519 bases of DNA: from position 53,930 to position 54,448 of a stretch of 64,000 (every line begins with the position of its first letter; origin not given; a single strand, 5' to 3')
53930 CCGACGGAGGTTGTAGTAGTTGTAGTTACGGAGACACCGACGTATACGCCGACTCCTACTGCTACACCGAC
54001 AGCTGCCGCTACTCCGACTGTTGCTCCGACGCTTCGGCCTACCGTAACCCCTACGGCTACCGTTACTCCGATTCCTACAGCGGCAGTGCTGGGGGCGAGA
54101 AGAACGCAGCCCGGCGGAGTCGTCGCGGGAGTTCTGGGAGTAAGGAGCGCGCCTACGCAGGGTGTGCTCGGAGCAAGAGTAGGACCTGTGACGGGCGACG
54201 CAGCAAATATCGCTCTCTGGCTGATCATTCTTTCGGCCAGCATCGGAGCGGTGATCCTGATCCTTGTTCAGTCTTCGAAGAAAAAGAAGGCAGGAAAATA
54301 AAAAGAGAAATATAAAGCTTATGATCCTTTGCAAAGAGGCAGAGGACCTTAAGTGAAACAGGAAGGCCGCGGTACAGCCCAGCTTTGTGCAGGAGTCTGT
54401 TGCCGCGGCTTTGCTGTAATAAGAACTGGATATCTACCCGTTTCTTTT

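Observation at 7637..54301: Tandem pair of ~6.7-kaa paralogous adhesin genes with conserved ends and diverged cores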

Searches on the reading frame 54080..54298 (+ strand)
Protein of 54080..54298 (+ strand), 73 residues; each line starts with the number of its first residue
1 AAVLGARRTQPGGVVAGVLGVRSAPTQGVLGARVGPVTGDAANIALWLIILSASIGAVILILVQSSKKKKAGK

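Call 35: search_protein_families(library=ncbifam, proteins=[window:54080-54298:+], max_evalue=10)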
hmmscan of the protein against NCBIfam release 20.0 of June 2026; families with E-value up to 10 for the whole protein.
seq(73 aa): 1 family
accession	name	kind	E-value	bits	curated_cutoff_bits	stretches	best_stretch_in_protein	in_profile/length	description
TIGR03063.1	srtB_target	domain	0.061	13.3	18.15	1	38-54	4-20/29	sortase B protein-sorting domain-containing protein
